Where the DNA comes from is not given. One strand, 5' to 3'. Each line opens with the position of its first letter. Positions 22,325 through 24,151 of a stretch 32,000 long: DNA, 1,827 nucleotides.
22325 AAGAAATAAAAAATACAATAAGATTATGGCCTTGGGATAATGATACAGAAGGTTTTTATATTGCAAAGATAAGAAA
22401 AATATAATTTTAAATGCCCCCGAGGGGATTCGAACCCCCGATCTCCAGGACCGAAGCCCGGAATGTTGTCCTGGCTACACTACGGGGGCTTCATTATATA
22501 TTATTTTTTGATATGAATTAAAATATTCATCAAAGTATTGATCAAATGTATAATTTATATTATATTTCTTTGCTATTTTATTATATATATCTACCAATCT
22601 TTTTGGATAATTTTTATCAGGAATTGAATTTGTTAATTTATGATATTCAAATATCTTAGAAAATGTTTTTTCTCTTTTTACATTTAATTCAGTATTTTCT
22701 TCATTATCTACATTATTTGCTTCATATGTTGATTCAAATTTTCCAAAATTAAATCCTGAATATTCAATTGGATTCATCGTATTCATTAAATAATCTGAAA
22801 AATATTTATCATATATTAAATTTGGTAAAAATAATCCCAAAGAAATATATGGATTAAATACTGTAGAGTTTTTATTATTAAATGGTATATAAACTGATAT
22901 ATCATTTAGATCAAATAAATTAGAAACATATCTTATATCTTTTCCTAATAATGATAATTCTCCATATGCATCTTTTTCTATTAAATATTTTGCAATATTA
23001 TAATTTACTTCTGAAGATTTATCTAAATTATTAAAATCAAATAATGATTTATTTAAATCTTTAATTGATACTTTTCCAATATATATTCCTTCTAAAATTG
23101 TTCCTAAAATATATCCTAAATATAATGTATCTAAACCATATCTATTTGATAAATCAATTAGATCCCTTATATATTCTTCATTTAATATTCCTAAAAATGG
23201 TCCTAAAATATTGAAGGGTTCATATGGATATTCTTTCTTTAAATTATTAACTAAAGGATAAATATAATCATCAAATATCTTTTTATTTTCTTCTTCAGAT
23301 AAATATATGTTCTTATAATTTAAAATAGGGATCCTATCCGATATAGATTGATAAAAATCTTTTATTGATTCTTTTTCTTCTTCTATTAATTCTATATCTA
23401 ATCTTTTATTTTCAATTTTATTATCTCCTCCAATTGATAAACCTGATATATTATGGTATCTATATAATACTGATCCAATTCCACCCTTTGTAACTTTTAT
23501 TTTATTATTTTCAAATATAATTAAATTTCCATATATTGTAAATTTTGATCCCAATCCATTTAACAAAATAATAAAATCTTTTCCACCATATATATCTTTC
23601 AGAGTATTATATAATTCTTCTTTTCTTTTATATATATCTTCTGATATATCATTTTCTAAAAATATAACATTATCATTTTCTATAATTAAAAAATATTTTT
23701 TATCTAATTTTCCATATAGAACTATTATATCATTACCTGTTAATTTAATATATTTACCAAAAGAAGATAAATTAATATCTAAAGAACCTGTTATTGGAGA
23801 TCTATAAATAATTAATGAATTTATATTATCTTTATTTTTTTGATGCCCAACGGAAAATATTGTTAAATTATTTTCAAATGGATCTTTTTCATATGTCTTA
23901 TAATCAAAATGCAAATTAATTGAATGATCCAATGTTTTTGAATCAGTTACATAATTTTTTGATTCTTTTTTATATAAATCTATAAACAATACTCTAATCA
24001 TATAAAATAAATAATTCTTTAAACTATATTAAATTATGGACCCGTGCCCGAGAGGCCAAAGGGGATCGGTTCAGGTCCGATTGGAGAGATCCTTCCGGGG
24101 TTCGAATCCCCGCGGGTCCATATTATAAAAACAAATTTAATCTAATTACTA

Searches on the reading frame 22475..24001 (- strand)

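Call 31: search_protein_families(library=pfam, proteins=[window:22475-24001:-], max_evalue=0.01)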
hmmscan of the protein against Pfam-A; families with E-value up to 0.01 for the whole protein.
window:22475-24001:- (508 aa): 2 families
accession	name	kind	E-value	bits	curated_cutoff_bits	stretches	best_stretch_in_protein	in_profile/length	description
PF02730.20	AFOR_N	-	1.9e-07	31.5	29.8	1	3-192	2-198/199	Aldehyde ferredoxin oxidoreductase, N-terminal domain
PF01314.23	AFOR_C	-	4.4e-05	23.2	27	1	256-338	93-175/385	Aldehyde ferredoxin oxidoreductase, domains 2 & 3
